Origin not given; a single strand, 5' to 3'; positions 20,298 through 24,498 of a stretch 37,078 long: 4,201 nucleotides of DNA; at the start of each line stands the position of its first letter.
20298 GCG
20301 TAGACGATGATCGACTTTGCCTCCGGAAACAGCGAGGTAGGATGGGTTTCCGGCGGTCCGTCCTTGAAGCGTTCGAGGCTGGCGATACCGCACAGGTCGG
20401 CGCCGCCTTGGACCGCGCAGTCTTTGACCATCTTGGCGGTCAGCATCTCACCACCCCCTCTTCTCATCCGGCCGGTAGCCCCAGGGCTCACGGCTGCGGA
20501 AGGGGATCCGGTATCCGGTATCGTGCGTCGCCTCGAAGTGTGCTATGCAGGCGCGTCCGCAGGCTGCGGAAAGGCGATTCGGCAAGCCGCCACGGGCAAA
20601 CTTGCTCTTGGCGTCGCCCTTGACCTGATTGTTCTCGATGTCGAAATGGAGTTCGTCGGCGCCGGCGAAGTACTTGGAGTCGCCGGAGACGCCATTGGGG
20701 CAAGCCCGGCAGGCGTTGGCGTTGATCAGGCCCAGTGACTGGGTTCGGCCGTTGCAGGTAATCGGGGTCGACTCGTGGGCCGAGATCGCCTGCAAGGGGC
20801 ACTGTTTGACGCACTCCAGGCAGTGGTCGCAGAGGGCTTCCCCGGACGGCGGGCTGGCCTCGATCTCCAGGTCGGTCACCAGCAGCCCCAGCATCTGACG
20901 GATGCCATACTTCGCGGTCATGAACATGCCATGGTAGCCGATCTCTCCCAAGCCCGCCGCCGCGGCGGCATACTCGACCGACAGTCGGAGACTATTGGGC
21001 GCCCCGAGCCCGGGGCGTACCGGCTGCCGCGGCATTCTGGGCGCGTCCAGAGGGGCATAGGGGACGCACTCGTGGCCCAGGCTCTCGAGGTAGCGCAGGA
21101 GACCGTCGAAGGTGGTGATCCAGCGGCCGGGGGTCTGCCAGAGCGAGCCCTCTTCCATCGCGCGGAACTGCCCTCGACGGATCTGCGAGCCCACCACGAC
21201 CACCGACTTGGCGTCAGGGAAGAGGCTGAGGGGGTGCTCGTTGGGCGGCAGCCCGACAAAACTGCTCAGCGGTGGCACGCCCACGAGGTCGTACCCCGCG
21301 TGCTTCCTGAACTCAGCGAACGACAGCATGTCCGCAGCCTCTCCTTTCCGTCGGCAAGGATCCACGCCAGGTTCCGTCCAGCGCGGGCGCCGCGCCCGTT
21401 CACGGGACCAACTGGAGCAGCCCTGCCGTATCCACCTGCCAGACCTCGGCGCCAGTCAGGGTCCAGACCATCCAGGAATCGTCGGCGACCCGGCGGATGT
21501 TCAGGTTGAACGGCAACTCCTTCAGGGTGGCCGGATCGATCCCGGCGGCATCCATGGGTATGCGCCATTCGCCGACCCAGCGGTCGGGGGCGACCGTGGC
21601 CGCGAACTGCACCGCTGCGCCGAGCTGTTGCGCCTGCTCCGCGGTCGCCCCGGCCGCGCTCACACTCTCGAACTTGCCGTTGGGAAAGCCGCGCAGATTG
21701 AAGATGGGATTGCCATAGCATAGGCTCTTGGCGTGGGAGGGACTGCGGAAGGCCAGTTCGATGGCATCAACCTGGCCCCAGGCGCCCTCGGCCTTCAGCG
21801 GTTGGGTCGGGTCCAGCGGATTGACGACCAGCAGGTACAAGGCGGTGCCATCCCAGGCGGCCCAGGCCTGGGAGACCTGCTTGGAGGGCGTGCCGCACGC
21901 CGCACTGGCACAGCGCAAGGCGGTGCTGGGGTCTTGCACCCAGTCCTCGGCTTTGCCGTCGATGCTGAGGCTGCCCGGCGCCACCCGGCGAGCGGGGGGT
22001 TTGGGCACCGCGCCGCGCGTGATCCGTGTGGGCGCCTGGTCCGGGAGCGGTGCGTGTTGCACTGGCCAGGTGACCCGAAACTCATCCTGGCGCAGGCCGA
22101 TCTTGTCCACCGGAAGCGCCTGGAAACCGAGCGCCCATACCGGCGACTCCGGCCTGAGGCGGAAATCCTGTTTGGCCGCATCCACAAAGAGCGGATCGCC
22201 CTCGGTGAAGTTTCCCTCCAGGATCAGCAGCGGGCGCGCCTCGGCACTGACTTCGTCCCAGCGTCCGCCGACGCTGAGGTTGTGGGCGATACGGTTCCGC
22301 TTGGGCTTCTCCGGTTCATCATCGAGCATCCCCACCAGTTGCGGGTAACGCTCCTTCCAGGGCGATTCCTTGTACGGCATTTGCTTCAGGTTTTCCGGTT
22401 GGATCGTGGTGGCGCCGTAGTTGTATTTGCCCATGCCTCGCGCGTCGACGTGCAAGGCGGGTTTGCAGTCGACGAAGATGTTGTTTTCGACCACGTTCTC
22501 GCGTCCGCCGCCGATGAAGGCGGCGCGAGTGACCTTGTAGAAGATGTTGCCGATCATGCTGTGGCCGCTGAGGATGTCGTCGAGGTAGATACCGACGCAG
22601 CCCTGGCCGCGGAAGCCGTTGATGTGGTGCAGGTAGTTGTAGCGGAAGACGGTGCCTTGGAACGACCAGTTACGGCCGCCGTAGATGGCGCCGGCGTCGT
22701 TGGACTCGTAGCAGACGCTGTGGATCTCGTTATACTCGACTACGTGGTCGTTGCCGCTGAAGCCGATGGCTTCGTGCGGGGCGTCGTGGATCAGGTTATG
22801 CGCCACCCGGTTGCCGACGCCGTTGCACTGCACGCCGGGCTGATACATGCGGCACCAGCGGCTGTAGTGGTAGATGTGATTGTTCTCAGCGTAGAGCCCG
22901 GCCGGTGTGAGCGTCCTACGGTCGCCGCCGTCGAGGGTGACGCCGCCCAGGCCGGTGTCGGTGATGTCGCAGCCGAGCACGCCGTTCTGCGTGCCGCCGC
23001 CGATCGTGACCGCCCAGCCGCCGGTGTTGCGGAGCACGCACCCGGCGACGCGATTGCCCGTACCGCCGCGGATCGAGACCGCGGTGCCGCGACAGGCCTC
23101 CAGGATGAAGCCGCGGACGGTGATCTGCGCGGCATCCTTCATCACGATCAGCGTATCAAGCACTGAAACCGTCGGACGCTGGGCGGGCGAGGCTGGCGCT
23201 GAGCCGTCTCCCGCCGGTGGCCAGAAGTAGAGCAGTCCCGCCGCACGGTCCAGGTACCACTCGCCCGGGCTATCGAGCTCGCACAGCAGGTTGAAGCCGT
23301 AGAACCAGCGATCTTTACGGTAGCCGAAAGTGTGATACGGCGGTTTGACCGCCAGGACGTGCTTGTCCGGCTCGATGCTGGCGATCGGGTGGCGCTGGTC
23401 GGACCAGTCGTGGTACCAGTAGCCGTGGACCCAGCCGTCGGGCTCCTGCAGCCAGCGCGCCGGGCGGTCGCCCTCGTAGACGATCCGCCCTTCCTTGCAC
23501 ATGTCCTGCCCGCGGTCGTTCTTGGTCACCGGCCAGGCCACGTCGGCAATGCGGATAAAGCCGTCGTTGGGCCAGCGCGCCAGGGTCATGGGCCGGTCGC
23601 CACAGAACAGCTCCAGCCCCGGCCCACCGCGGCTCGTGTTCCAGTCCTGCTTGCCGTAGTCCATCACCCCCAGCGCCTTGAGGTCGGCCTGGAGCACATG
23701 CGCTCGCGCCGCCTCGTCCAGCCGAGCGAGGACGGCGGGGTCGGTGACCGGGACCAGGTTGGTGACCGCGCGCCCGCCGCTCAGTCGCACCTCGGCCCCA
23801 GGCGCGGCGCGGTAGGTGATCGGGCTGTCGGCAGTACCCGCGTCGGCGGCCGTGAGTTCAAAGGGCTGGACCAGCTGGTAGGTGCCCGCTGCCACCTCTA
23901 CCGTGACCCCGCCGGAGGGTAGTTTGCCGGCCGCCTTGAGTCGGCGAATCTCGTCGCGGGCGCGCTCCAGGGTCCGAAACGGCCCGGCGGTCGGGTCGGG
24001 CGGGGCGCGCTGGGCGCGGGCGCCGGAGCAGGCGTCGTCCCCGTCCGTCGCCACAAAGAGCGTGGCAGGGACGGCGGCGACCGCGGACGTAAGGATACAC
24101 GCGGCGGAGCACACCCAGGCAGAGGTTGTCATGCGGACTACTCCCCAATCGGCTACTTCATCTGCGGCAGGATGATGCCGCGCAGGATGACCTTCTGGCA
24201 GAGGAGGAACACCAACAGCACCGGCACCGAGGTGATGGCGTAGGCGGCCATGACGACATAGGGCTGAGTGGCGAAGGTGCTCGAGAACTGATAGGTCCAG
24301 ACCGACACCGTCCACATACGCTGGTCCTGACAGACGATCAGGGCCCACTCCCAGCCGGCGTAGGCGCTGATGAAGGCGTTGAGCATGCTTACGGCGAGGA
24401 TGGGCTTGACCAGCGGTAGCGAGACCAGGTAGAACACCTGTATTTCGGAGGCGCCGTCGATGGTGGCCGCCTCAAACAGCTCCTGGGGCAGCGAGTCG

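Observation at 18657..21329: Three tandem, translationally coupled QueG/RdhA-like Fe-S paralogs at the end of a glycan-import operon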

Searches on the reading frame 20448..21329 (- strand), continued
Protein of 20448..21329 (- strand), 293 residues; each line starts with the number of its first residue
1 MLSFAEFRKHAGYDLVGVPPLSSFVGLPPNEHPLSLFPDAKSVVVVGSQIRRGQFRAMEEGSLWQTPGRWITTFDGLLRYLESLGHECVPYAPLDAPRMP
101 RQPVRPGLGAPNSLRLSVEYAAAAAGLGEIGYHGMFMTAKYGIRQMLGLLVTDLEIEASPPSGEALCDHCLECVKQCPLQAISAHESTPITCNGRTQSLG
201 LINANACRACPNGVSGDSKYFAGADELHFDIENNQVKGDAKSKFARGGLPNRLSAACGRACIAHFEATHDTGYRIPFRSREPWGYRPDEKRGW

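Call 48: fold_search(model_id=the predicted structure, library=pdb)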
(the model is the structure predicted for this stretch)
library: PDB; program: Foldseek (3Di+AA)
matches with E <= 10: 248; with E <= 0.001: 46
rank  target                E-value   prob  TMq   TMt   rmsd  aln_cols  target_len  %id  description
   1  5t8y_A                5.3e-08  1.00  0.38  0.31   7.7       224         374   20  Structure of epoxyqueuosine reductase from Bacillus subtilis with the Asp134 catalytic loop swung out of the active si (released 2016-09-28)
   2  5d6s_C                1.3e-07  1.00  0.41  0.34  14.5       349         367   17  Structure of epoxyqueuosine reductase from Streptococcus thermophilus. (released 2015-09-23)
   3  5d6s_A                1.9e-07  1.00  0.41  0.33  12.8       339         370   17  Structure of epoxyqueuosine reductase from Streptococcus thermophilus. (released 2015-09-23)
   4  5d08_B                2.6e-07  1.00  0.37  0.30   7.7       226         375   19  Crystal structure of selenomethionine-labeled epoxyqueuosine reductase (released 2016-09-28)
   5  5d0a_C                3.6e-07  1.00  0.37  0.29   8.0       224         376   20  Crystal structure of epoxyqueuosine reductase with cleaved RNA stem loop (released 2016-09-28)
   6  5d08_A                4.3e-07  1.00  0.39  0.30   6.7       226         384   19  Crystal structure of selenomethionine-labeled epoxyqueuosine reductase (released 2016-09-28)
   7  4ur3_C                7.6e-07  1.00  0.42  0.29   9.7       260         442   17  Crystal structure of the PCE reductive dehalogenase from S. multivorans P2(1) crystal form (released 2014-10-15)
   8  8q4h_A                8.1e-07  1.00  0.36  0.22   6.6       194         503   23  a membrane-bound menaquinol:organohalide oxidoreductase complex RDH complex (released 2023-10-18)
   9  5d0a_D                8.7e-07  1.00  0.38  0.31   6.8       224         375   19  Crystal structure of epoxyqueuosine reductase with cleaved RNA stem loop (released 2016-09-28)
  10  5d0b_A                9.2e-07  1.00  0.36  0.29   7.9       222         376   20  Crystal structure of epoxyqueuosine reductase with a tRNA-TYR epoxyqueuosine-modified tRNA stem loop (released 2016-09-28)
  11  4ur0_A                1.4e-06  1.00  0.42  0.28   9.2       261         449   15  Crystal structure of the PCE reductive dehalogenase from S. multivorans in complex with trichloroethene (released 2014-10-15)
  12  4ur3_E                1.9e-06  1.00  0.42  0.29   9.6       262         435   17  Crystal structure of the PCE reductive dehalogenase from S. multivorans P2(1) crystal form (released 2014-10-15)
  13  4ur0_B                2.0e-06  1.00  0.42  0.29   9.1       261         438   15  Crystal structure of the PCE reductive dehalogenase from S. multivorans in complex with trichloroethene (released 2014-10-15)
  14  5d0a_A                2.0e-06  1.00  0.37  0.29   8.0       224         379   19  Crystal structure of epoxyqueuosine reductase with cleaved RNA stem loop (released 2016-09-28)
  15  4ur3_A                2.1e-06  1.00  0.42  0.28   9.7       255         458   17  Crystal structure of the PCE reductive dehalogenase from S. multivorans P2(1) crystal form (released 2014-10-15)
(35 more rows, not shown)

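Call 54: search_protein_families(library=pfam, alignment_id=A4, max_evalue=0.00001)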
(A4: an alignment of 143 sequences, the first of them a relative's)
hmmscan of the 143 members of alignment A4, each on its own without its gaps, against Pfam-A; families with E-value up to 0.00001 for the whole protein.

A. member 1, L001:9116-9598:- (160 aa): 1 family
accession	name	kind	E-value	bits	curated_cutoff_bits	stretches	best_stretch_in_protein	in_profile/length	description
PF02810.21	SEC-C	-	1.2e-06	28.6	20.4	1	135-152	1-18/19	SEC-C motif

B. families by the number of members that match (of 143 scanned): 103 families (the first 25 are shown)
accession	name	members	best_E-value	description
PF09339.16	HTH_IclR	17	6e-17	IclR helix-turn-helix domain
PF01614.24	IclR_C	12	3.6e-32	Bacterial transcriptional regulator IclR C-terminal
PF12833.13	HTH_18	6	4e-26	Helix-turn-helix domain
PF00165.29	HTH_AraC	6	4.7e-22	Bacterial regulatory helix-turn-helix proteins, AraC family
PF01408.29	GFO_IDH_MocA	5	7e-34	Oxidoreductase family, NAD-binding Rossmann fold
PF12802.13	MarR_2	5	5e-09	MarR family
PF00496.27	SBP_bac_5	3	2e-70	Bacterial extracellular solute-binding proteins, family 5 Middle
PF13377.12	Peripla_BP_3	3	9.8e-30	Periplasmic binding protein-like domain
PF22725.1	GFO_IDH_MocA_C3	3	1.6e-26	GFO/IDH/MocA C-terminal domain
PF02894.22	GFO_IDH_MocA_C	3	1.2e-24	Oxidoreductase family, C-terminal alpha/beta domain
PF02901.20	PFL-like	2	1.6e-98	Pyruvate formate lyase-like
PF04951.18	Peptidase_M55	2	7e-62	D-aminopeptidase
PF12831.13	FAD_oxidored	2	7.7e-52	FAD dependent oxidoreductase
PF05448.18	AXE1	2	4.6e-36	Acetyl xylan esterase (AXE1)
PF01914.23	MarC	2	2.7e-32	MarC family integral membrane protein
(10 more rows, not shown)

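Call 58: search_protein_families(library=pfam, alignment_id=A5, max_evalue=0.00001)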
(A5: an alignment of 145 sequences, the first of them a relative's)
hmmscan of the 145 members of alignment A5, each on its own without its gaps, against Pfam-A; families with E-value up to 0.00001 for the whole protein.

A. member 1, L001:8735-9112:+ (125 aa): 0 families

B. families by the number of members that match (of 145 scanned): 135 families (the first 25 are shown)
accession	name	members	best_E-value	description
PF01408.29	GFO_IDH_MocA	9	9.5e-25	Oxidoreductase family, NAD-binding Rossmann fold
PF22725.1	GFO_IDH_MocA_C3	7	3e-29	GFO/IDH/MocA C-terminal domain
PF02894.22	GFO_IDH_MocA_C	6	3.1e-20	Oxidoreductase family, C-terminal alpha/beta domain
PF01261.30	AP_endonuc_2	4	3.9e-41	Xylose isomerase-like TIM barrel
PF00528.27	BPD_transp_1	4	1.9e-15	Binding-protein-dependent transport system inner membrane component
PF00496.27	SBP_bac_5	3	5.2e-75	Bacterial extracellular solute-binding proteins, family 5 Middle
PF00884.28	Sulfatase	3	1.5e-54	Sulfatase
PF12833.13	HTH_18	3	8.5e-25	Helix-turn-helix domain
PF02472.21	ExbD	3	1.8e-23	Biopolymer transport protein ExbD/TolR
PF00165.29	HTH_AraC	3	2.1e-22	Bacterial regulatory helix-turn-helix proteins, AraC family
PF16347.10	SGSH_C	3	4.6e-18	N-sulphoglucosamine sulphohydrolase, C-terminal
PF01663.27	Phosphodiest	3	1.7e-13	Type I phosphodiesterase / nucleotide pyrophosphatase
PF07596.16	SBP_bac_10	3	2.1e-08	Protein of unknown function (DUF1559)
PF00437.27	T2SSE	2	3.3e-141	Type II/IV secretion system protein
PF12831.13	FAD_oxidored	2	1.9e-132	FAD dependent oxidoreductase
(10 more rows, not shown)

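Call 73: search_solved_structures(query=A3, max_evalue=1, show_alignments=3)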
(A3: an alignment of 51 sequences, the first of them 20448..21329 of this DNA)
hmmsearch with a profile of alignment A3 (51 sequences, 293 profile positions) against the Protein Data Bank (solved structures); distinct sequences matched with E-value up to 1: 119 (the best 60 are shown).
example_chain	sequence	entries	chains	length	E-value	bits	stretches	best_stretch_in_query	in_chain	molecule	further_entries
8q4h_A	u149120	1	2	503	4.4e-18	68.4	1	122-188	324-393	Tetrachloroethene reductive dehalogenase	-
5d6s_A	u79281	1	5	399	3.8e-13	52.2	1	122-185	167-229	Epoxyqueuosine reductase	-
4uqu_A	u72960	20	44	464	9.3e-13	50.9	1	110-187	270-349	TETRACHLOROETHENE REDUCTIVE DEHALOGENASE CATALYTIC SUBUNIT PCEA | TETRACHLOROETHENE REDUCTIVE DEHALOGENASE CATALYTIC SUBUNIT | Tetrachloroethene reductive dehal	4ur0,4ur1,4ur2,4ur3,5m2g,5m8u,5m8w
9sw6_G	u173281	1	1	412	1.4e-10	43.8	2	163-187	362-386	Polyferredoxin protein MvhB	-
8rvv_A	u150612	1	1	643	4.8e-10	42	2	144-188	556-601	H(2):CoB-CoM heterodisulfide,ferredoxin reductase subunit A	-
8rvu_a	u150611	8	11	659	5e-10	42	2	144-188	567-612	H(2):CoB-CoM heterodisulfide,ferredoxin reductase subunit A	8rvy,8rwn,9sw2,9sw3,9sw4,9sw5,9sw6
6zy0_A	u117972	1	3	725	8.7e-09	37.9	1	116-192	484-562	Oxidoreductase, NAD-binding/iron-sulfur cluster-binding protein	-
5d08_A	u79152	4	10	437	9.3e-09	37.8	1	121-184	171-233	Epoxyqueuosine reductase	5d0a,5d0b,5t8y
4ras_A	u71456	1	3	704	1e-08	37.6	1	116-192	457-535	Oxidoreductase, NAD-binding/iron-sulfur cluster-binding protein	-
6zxu_A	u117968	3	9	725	1e-08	37.6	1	116-207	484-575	Oxidoreductase, NAD-binding/iron-sulfur cluster-binding protein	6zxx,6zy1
7bkb_K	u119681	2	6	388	3e-07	32.8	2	155-227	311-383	Formylmethanofuran dehydrogenase, subunit F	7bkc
5t5i_G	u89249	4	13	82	7.5e-07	31.5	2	161-186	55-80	Tungsten formylmethanofuran dehydrogenase subunit fwdG | Tungsten formylmethanofuran dehydrogenase, subunit G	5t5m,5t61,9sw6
9sfi_O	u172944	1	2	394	8.5e-07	31.4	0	160-187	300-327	Ferredoxin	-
9sfi_U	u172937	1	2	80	2e-06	30.1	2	161-183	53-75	4Fe-4S binding protein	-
5odc_A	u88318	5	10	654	3.7e-06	29.3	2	153-182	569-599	Heterodisulfide reductase, subunit A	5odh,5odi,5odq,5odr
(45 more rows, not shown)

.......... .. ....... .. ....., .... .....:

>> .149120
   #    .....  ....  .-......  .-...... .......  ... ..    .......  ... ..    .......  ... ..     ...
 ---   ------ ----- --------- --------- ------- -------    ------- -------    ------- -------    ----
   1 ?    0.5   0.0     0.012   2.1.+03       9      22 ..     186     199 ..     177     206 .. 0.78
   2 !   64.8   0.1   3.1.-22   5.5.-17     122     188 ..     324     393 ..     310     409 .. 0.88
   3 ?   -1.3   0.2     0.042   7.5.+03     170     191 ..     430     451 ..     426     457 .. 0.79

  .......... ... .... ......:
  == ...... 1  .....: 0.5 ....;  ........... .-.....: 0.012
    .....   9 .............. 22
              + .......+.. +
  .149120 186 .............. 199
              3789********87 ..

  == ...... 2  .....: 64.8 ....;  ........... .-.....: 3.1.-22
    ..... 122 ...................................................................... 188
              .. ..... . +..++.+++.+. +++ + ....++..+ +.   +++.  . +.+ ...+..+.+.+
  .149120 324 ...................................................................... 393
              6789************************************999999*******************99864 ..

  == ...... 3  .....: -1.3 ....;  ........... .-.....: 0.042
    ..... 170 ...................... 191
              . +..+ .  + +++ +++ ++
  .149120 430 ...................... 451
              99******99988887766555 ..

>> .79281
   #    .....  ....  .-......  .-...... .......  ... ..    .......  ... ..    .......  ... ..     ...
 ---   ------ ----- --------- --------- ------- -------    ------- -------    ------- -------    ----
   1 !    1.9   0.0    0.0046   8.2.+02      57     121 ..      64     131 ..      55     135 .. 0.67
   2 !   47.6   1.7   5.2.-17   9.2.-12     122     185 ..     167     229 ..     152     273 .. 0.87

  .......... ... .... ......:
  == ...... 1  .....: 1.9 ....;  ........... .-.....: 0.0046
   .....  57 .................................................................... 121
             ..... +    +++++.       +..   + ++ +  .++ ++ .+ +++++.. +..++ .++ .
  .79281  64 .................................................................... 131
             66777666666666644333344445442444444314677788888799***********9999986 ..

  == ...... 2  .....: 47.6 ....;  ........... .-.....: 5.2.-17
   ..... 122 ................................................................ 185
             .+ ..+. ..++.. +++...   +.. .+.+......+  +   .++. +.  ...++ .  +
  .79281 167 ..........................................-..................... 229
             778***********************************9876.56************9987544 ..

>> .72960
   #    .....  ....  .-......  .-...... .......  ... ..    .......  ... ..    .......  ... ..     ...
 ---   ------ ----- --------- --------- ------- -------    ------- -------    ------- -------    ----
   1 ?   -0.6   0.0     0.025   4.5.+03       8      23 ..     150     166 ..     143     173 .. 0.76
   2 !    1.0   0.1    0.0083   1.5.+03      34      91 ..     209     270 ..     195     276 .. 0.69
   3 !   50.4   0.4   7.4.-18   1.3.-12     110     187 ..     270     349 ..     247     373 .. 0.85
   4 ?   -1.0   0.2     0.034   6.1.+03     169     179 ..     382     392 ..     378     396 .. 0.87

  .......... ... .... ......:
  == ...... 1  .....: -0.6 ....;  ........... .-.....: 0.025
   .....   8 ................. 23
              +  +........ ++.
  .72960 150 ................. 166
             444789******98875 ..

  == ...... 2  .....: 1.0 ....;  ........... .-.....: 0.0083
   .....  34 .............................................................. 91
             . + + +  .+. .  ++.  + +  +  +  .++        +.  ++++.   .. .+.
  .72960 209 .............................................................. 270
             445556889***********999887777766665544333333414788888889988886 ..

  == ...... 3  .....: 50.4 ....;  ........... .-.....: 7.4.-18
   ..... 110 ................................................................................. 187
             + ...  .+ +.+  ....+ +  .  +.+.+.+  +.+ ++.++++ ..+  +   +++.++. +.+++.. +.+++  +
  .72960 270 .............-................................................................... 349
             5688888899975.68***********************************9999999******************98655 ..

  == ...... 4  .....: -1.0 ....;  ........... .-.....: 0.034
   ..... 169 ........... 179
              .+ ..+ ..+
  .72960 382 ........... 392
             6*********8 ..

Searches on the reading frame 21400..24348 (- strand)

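Call 12: search_protein_families(library=pfam, proteins=[window:21400-24348:-], max_evalue=0.001)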
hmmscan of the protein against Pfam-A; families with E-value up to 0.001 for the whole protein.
window:21400-24348:- (982 aa): 2 families
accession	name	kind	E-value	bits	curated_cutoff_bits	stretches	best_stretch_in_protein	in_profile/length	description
PF13229.12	Beta_helix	-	6.8e-11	42.5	25.9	2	505-636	2-122/158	Right handed beta helix region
PF05048.19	NosD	-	0.00086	19.2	23.6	0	401-479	86-163/212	Periplasmic copper-binding protein (NosD)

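Call 66: search_protein_families(library=ncbifam, proteins=[window:21400-24348:-], max_evalue=0.001)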
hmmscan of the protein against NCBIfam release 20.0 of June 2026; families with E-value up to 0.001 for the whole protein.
window:21400-24348:- (982 aa): 0 families
